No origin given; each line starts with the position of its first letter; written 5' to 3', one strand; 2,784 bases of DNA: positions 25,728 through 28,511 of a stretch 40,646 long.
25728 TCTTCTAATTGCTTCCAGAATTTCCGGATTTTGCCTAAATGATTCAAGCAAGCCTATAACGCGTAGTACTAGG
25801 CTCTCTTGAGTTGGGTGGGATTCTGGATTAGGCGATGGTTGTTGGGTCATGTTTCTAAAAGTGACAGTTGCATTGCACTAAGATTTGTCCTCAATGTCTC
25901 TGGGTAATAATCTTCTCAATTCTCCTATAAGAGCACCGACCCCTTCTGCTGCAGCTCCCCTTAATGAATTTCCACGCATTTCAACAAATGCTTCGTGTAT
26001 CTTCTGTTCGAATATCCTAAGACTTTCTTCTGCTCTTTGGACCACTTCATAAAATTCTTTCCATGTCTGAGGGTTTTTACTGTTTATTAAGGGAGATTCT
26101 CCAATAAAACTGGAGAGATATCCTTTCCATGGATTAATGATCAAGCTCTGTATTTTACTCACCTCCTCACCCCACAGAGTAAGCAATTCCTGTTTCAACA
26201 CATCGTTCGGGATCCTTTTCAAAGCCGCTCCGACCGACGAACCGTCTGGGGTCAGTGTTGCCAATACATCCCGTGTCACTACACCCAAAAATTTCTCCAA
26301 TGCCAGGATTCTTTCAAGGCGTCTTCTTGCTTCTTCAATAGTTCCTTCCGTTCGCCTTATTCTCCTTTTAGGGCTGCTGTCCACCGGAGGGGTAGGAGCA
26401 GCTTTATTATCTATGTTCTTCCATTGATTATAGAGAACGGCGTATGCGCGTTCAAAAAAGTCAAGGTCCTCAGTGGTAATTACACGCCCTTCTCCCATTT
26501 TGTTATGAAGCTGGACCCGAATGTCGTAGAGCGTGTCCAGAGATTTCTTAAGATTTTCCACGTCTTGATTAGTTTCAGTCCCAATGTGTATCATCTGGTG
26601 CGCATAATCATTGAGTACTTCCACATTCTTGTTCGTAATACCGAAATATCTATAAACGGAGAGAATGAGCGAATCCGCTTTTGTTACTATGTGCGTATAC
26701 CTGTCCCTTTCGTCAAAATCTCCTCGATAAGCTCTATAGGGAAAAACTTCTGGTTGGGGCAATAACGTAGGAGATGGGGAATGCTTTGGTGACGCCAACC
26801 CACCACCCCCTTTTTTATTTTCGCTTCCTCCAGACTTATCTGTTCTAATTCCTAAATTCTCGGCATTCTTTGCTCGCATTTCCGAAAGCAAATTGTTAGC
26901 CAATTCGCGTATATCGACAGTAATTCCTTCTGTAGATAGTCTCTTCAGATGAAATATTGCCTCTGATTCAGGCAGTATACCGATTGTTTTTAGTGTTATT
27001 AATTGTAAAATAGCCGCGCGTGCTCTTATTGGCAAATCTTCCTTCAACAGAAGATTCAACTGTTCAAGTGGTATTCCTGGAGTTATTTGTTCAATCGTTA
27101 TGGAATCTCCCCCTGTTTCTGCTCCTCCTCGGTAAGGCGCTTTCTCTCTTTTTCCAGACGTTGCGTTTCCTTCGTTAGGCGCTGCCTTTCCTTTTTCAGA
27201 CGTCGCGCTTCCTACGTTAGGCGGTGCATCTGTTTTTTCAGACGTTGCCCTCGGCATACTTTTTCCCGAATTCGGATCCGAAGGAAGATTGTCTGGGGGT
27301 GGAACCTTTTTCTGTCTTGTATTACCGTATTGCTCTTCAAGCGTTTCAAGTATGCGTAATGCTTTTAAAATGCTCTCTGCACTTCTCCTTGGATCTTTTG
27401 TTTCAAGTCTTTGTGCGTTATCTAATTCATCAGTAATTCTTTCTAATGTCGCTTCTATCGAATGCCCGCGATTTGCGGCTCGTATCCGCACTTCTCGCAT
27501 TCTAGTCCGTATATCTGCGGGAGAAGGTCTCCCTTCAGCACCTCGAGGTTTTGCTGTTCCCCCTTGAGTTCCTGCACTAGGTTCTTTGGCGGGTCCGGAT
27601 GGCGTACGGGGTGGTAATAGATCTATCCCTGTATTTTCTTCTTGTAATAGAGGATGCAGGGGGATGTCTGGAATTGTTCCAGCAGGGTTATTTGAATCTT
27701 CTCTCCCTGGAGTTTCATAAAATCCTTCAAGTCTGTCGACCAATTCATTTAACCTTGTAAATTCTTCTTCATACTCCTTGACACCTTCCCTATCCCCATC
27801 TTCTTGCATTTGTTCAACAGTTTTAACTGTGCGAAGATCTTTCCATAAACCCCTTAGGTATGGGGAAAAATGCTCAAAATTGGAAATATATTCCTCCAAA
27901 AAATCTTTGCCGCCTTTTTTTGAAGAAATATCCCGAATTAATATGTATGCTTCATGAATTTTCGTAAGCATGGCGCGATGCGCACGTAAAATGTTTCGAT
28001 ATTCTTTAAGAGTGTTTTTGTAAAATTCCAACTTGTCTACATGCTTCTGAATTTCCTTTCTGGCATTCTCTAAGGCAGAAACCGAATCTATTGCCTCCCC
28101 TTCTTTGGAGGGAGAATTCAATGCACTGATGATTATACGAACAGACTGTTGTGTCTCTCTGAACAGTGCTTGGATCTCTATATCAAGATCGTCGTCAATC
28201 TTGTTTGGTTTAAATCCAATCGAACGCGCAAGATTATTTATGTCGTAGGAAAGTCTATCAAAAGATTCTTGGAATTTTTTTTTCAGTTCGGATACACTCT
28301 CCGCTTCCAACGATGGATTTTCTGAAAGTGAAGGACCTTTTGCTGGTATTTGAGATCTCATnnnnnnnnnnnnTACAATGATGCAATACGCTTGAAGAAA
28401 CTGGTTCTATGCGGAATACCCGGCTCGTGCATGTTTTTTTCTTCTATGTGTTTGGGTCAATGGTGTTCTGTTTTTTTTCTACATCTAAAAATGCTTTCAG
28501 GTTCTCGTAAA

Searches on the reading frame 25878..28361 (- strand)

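Call 29: search_protein_families(library=pfam, proteins=[window:25878-28361:-], max_evalue=0.001)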
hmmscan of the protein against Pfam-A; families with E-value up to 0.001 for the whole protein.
window:25878-28361:- (827 aa): 1 family
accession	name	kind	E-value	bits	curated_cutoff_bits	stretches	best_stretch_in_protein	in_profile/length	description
PF10456.14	BAR_3_WASP_bdg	-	0.00089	19.2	24.9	0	64-142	90-167/236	WASP-binding domain of Sorting nexin protein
